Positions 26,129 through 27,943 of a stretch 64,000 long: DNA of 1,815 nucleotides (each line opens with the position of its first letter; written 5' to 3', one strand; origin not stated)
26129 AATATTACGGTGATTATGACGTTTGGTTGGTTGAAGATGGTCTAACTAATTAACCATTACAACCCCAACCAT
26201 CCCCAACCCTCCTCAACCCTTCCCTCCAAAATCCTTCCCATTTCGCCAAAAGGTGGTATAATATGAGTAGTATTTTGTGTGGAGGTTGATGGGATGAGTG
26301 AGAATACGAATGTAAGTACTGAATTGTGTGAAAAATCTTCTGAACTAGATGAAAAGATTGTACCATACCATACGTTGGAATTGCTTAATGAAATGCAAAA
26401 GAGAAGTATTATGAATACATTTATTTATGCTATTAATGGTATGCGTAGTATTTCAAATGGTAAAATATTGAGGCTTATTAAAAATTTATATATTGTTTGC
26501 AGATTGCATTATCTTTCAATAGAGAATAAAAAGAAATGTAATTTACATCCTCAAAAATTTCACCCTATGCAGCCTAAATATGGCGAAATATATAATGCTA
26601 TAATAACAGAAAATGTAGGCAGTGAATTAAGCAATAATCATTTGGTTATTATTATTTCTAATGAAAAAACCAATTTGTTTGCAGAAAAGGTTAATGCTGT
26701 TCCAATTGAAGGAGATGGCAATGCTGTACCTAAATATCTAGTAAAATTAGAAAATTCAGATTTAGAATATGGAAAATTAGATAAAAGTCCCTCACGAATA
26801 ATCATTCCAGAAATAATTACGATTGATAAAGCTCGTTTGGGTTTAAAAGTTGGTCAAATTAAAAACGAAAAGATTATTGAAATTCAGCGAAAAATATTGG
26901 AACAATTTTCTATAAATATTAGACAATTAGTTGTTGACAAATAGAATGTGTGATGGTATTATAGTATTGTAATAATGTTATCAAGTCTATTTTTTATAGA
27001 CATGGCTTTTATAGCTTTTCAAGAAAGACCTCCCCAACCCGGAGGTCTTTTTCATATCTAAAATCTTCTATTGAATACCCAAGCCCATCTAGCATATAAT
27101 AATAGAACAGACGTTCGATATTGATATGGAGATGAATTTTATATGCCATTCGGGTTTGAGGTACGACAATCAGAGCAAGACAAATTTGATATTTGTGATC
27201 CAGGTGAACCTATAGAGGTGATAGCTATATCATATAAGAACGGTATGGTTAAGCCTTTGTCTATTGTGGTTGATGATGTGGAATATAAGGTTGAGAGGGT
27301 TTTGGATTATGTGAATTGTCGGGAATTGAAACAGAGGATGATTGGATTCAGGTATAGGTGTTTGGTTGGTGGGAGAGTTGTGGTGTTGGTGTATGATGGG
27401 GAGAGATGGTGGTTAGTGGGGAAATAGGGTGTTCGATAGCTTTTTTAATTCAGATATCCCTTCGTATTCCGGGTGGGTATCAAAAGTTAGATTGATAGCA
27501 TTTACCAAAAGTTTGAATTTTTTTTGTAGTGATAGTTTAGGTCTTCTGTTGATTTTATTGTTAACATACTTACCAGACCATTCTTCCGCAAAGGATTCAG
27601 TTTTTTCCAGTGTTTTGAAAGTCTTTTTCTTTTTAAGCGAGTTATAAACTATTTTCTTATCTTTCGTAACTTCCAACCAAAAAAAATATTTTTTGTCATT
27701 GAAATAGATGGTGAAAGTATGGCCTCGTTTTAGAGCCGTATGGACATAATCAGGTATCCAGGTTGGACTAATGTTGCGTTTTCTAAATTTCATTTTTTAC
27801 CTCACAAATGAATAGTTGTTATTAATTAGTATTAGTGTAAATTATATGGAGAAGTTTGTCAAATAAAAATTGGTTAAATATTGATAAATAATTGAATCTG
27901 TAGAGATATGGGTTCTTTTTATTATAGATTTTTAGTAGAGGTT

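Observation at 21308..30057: Nested ~8.7-kb accessory island splitting the tail operon, bracketed by two HEAR-nuclease paralogs and carrying its own tyrosine recombinase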

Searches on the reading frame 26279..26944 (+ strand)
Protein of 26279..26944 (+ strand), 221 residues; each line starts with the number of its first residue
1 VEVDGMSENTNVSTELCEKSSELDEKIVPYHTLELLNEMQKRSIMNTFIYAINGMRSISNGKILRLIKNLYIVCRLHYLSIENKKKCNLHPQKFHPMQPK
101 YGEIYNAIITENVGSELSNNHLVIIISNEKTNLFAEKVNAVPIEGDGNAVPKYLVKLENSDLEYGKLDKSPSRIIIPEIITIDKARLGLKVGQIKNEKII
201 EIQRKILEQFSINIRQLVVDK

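Call 5: search_protein_families(library=pfam, max_evalue=0.01, proteins=[window:26279-26944:+])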
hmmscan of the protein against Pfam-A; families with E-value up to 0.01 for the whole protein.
window:26279-26944:+ (221 aa): 1 family
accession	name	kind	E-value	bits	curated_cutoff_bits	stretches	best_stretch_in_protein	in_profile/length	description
PF02452.23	PemK_toxin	-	2e-12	47.7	23.1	1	101-209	2-108/109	PemK-like, MazF-like toxin of type II toxin-antitoxin system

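Call 6: search_protein_families(library=phrogs, max_evalue=0.01, proteins=[window:26279-26944:+])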
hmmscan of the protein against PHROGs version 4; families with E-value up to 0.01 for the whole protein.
window:26279-26944:+ (221 aa): 2 families
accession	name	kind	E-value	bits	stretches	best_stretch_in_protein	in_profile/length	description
phrog_1936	-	moron, auxiliary metabolic gene and host takeover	3e-09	38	1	97-217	7-126/188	MazF-like growth inhibitor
phrog_35650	-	moron, auxiliary metabolic gene and host takeover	0.00053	20.5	1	122-216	45-139/224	MazF-like growth inhibitor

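Call 37: search_protein_families(library=padloc, max_evalue=0.01, proteins=[window:26294-26944:+])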
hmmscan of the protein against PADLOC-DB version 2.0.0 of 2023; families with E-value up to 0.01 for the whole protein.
window:26294-26944:+ (216 aa): 0 families

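Call 41: search_protein_families(library=ncbifam, max_evalue=0.01, proteins=[window:26294-26944:+])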
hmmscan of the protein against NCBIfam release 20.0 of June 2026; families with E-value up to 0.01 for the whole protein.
window:26294-26944:+ (216 aa): 0 families

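Call 59: search_solved_structures(query=window:26294-26944:+, max_evalue=1)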
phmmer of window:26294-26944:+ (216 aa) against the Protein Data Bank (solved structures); distinct sequences matched with E-value up to 1: 8.
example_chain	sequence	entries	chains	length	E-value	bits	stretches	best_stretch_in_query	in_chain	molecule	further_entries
4mzm_A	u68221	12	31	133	2.2e-06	30.9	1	85-208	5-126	mRNA interferase MazF | MazF mRNA interferase | Endoribonuclease MazF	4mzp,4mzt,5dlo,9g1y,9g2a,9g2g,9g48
2mf2_A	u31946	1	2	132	2.3e-06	30.8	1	86-208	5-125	mRNA interferase MazF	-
4of1_A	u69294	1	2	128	2e-05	27.8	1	96-208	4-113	mRNA interferase MazF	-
7bxy_A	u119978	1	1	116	0.0029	20.7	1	95-199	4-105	mRNA interferase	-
4hke_A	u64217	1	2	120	0.003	20.7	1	95-199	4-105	Addiction module toxin component PemK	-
4mdx_A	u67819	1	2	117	0.0043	20.2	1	94-199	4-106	mRNA interferase EndoA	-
4me7_A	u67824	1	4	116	0.005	19.9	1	95-199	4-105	mRNA interferase EndoA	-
1ne8_A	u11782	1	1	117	0.0057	19.7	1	95-199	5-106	conserved hypothetical protein YDCE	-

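Call 69: find_homologous_proteins(query=window:26294-26944:+, max_evalue=0.001)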
Query window:26294-26944:+ (216 aa): 93 proteins with E <= 0.001 among 327 candidates.
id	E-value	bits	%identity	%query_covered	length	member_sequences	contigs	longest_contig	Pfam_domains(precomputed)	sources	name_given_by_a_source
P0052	4.1e-133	459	100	100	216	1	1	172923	PF02452.24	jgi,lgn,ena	-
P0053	5.6e-70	253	60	91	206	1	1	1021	PF02452.24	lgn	-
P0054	2.7e-67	244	60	90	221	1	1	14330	PF02452.24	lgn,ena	-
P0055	3.8e-67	244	61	90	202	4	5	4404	PF02452.24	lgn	-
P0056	1.5e-65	239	59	88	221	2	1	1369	PF02452.24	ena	-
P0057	1.2e-59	219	56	91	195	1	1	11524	PF02452.24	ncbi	-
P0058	2.2e-59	219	58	88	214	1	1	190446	PF02452.24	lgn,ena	-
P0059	4.7e-59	218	56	88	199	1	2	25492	PF02452.24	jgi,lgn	jgi:mRNA-degrading endonuclease toxin of MazEF toxin-antitoxin module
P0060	1.5e-57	213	51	96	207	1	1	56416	PF02452.24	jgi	jgi:mRNA-degrading endonuclease toxin of MazEF toxin-antitoxin module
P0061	3.7e-54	202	52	86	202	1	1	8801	PF02452.24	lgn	-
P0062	9.1e-54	200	54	84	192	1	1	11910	PF02452.24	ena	-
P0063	3.5e-53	198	54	89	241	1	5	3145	PF02452.24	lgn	-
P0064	3.9e-53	198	54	85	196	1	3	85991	PF02452.24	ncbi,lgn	-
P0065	9.5e-52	194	50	87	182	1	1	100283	PF02452.24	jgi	-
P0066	4.0e-51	192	55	85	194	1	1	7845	PF02452.24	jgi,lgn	jgi:Growth inhibitor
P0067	6.7e-50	188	58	70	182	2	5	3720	PF02452.24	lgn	-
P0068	4.4e-49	185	61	65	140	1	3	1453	PF02452.24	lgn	-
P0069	5.5e-49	185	51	85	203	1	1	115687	PF02452.24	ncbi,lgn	ncbi:MAG: type II toxin-antitoxin system PemK/MazF family toxin [Solirubrobacterales bacterium]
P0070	7.8e-49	184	48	85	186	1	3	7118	PF02452.24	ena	-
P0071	9.5e-48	181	51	83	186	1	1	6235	PF02452.24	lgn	-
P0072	2.3e-47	179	48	86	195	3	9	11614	PF02452.24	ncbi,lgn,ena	-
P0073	1.0e-46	177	48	85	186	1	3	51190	PF02452.24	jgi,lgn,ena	jgi:mRNA-degrading endonuclease toxin of MazEF toxin-antitoxin module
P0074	1.2e-46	177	57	70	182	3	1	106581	PF02452.24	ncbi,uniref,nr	ncbi:transcriptional modulator of MazE/toxin MazF [Thermincola ferriacetica]|uniref:Transcriptional 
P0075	1.7e-46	177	47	85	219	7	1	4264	PF02452.24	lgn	-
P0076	1.6e-45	173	46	86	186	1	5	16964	PF02452.24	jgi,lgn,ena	-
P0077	5.8e-45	172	45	85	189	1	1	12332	PF02452.24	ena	-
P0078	6.0e-45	172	47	85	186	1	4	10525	PF02452.24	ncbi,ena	-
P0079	1.0e-44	171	49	81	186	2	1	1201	PF02452.24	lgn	-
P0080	5.3e-44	168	50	75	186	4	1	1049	PF02452.24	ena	-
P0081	1.6e-43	167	51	75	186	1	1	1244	PF02452.24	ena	-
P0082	1.7e-43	167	46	85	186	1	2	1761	PF02452.24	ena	-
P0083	5.4e-43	165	47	85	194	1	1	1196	PF02452.24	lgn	-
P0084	7.3e-43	165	46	85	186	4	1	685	PF02452.24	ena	-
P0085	1.6e-42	164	55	70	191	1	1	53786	PF02452.24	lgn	-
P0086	2.8e-42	163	46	85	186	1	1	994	PF02452.24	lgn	-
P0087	3.3e-42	163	51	80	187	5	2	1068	PF02452.24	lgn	-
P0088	8.2e-42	161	52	70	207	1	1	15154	PF02452.24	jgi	jgi:mRNA-degrading endonuclease toxin of MazEF toxin-antitoxin module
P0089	1.0e-41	161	58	63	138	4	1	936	PF02452.24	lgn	-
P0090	1.9e-41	160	43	93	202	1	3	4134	PF02452.24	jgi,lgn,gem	jgi:mRNA-degrading endonuclease toxin of MazEF toxin-antitoxin module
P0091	3.8e-41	159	49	80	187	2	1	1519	PF02452.24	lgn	-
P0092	7.3e-41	158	45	85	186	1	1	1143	PF02452.24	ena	-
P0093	8.4e-41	158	52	73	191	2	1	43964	PF02452.24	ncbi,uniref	ncbi:type II toxin-antitoxin system PemK/MazF family toxin [Paenibacillus chartarius]|uniref:Type II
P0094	1.1e-40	158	50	70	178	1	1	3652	PF02452.24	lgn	-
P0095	1.8e-40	157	51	70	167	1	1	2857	PF02452.24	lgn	-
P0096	3.1e-40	156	47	79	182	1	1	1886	PF02452.24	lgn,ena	-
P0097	3.4e-40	156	46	85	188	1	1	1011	PF02452.24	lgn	-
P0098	4.4e-40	156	44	86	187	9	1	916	PF02452.24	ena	-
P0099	4.6e-40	156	42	85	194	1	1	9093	PF02452.24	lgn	-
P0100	4.8e-40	156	46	85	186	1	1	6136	PF02452.24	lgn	-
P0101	6.2e-40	155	44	86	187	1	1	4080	PF02452.24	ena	-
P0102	1.4e-39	154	51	72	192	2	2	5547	PF02452.24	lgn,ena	-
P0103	1.4e-39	154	49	74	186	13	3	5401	PF02452.24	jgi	-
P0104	1.6e-39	154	46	79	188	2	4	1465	PF02452.24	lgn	-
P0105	2.2e-39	153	47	79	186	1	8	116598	PF02452.24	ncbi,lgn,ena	-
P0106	4.2e-39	152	45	85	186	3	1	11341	PF02452.24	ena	-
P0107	4.4e-39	152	45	85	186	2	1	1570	PF02452.24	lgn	-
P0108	1.2e-38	151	46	79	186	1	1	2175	PF02452.24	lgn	-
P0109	1.8e-38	150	51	70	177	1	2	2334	PF02452.24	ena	-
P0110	2.1e-38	150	47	85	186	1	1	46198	PF02452.24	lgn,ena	-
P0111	2.1e-38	150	51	70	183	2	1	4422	PF02452.24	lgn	-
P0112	2.2e-38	150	42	85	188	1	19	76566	PF02452.24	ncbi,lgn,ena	-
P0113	2.9e-38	150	51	70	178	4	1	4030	PF02452.24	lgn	-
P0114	5.0e-38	149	47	79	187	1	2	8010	PF02452.24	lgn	-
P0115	1.2e-37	148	48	71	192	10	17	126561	PF02452.24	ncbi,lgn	-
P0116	4.0e-37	146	43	86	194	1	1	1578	PF02452.24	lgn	-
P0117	1.2e-36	144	44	85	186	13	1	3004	PF02452.24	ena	-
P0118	1.4e-36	144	53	63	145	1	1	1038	PF02452.24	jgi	jgi:mRNA-degrading endonuclease toxin of MazEF toxin-antitoxin module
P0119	1.8e-36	144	49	70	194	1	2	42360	PF02452.24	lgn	-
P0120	3.0e-36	143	45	77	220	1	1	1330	PF02452.24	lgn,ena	-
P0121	3.2e-36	143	42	79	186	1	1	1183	PF02452.24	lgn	-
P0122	3.6e-36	143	53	63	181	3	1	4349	PF02452.24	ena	-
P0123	4.5e-36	143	49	68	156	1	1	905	PF02452.24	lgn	-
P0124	4.6e-36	143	47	70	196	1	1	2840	PF02452.24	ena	-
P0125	4.7e-36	143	49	67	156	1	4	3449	PF02452.24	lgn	-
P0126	1.4e-35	141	48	68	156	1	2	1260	PF02452.24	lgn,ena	-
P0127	1.7e-35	141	43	83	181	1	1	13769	PF02452.24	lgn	-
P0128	3.8e-35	140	56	53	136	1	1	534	PF02452.24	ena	-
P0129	8.7e-35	138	47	70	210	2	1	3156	PF02452.24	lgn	-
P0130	1.4e-34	138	46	70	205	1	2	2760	PF02452.24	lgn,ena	-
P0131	1.5e-34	138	47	70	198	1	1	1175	PF02452.24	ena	-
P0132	2.0e-34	137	47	70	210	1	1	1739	PF02452.24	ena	-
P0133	1.9e-33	134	47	70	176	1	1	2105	PF02452.24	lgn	-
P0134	2.2e-33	134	58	62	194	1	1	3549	PF02452.24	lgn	-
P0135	2.9e-33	133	46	70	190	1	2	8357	PF02452.24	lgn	-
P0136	5.0e-33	133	47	70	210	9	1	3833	PF02452.24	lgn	-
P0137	5.2e-33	133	43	85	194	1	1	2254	PF02452.24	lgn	-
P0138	8.6e-33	132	46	85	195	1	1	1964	PF02452.24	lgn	-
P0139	1.9e-32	131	44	72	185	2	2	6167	PF02452.24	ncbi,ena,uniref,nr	ncbi:hypothetical protein CF394_03445 [Tetzosporium hominis]|uniref:MazF family transcriptional regu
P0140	2.1e-32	131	43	83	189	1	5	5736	PF02452.24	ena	-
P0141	2.9e-32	130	55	55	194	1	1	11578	PF02452.24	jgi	jgi:mRNA-degrading endonuclease toxin of MazEF toxin-antitoxin module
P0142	2.2e-31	127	49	65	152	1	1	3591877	PF02452.24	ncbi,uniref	ncbi:type II toxin-antitoxin system PemK/MazF family toxin [Jeotgalibacillus malaysiensis]|uniref:ty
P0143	8.1e-31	125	47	77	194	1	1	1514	PF02452.24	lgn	-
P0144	5.5e-29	119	38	85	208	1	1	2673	PF02452.24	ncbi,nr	ncbi:type II toxin-antitoxin system PemK/MazF family toxin [Butyricicoccus sp. 1XD8-22]|nr:type II t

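Call 71: find_encoding_contigs(protein=P0058, flank=9000, max_places=2)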
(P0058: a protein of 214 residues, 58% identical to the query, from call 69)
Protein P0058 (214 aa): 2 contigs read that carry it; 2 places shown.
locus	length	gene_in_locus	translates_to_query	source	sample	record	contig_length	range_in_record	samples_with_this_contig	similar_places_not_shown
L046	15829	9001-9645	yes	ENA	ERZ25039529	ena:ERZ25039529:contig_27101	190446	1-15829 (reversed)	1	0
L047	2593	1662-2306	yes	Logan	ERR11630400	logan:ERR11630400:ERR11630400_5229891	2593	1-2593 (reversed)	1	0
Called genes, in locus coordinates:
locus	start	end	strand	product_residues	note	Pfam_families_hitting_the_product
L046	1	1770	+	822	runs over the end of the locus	PF12846:AAA_10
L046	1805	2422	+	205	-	PF01832:Glucosaminidase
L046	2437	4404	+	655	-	PF19590:TrbL_3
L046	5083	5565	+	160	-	-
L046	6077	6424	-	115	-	-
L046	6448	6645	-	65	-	-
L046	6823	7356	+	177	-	-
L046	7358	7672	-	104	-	-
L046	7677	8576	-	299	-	PF17989:ALP_N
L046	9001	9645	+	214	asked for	PF02452:PemK_toxin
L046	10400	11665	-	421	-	PF08239:SH3_3 (weak)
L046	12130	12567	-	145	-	-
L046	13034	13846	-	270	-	-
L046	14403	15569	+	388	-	PF00515:TPR_1 (faint), PF13176:TPR_7 (faint), PF13181:TPR_8 (faint), PF13428:TPR_14 (faint), PF14938:SNAP (faint), PF10516:SHNi-TPR (weak), PF13424:TPR_12 (weak), PF17874:TPR_MalT (weak), +3 more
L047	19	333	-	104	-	-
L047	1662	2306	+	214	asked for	PF02452:PemK_toxin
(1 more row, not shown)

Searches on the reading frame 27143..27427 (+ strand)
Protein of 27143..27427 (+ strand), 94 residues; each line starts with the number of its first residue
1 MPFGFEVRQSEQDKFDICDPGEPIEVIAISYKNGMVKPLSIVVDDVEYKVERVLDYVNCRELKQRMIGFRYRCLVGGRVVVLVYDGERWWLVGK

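Call 5: search_protein_families(library=pfam, max_evalue=0.01, proteins=[window:27143-27427:+])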
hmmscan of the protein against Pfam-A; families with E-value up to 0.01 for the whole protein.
window:27143-27427:+ (94 aa): 0 families

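Call 6: search_protein_families(library=phrogs, max_evalue=0.01, proteins=[window:27143-27427:+])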
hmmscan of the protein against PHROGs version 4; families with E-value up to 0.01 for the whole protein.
window:27143-27427:+ (94 aa): 0 families

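Call 37: search_protein_families(library=padloc, max_evalue=0.01, proteins=[window:27143-27427:+])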
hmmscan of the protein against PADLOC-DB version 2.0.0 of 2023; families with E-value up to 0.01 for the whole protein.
window:27143-27427:+ (94 aa): 0 families

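Call 41: search_protein_families(library=ncbifam, max_evalue=0.01, proteins=[window:27143-27427:+])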
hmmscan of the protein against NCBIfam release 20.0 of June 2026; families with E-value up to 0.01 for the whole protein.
window:27143-27427:+ (94 aa): 0 families

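Call 108: search_protein_representatives(protein=window:27143-27427:+)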
Query: 94 residues. Proteins with E-value up to 0.001 (for the whole library): 46; up to 1e-10: 3; up to 1e-30: 1. The best 46 are listed.
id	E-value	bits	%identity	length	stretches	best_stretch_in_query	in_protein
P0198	5.4e-58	209.5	100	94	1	1-94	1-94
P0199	3.2e-16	75.5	40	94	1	1-94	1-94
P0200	7.2e-13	64.7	42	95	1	1-91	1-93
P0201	4.7e-10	55.7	39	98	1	1-91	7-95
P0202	7.3e-10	55.1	36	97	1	2-91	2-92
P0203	1.1e-09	54.5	41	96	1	2-91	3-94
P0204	1.9e-09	53.7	35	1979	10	15-45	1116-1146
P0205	7.7e-09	51.8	36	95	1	1-90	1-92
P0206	5.4e-08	49.1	40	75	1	24-92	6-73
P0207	1.2e-07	47.9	36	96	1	1-91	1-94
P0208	3.9e-07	46.3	35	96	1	1-91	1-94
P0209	1.1e-06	44.9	35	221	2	20-75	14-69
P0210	1.3e-06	44.7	31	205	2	31-91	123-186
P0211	1.9e-06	44.1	34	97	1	1-91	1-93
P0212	2.9e-06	43.5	29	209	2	23-91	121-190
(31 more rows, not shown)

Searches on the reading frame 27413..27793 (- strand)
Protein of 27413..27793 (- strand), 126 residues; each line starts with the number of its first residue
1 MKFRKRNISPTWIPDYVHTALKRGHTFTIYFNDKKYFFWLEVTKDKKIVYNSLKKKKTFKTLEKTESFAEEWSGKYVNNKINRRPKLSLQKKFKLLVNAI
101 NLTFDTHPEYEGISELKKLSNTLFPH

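Call 5: search_protein_families(library=pfam, max_evalue=0.01, proteins=[window:27413-27793:-])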
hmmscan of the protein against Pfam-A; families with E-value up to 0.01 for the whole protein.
window:27413-27793:- (126 aa): 1 family
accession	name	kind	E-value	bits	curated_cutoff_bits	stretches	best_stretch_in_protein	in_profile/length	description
PF18413.7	Neuraminidase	-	0.0068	16.6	25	1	25-87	63-139/171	Neuraminidase-like domain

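Call 6: search_protein_families(library=phrogs, max_evalue=0.01, proteins=[window:27413-27793:-])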
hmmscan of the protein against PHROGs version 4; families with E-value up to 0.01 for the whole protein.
window:27413-27793:- (126 aa): 1 family
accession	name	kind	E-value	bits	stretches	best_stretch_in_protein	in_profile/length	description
phrog_16975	-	unknown function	0.0041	18.3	0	22-66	49-93/118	-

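Call 37: search_protein_families(library=padloc, max_evalue=0.01, proteins=[window:27413-27793:-])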
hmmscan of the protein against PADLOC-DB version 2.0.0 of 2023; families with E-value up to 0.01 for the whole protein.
window:27413-27793:- (126 aa): 0 families

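Call 41: search_protein_families(library=ncbifam, max_evalue=0.01, proteins=[window:27413-27793:-])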
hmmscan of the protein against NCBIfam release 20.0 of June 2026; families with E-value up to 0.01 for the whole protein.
window:27413-27793:- (126 aa): 0 families
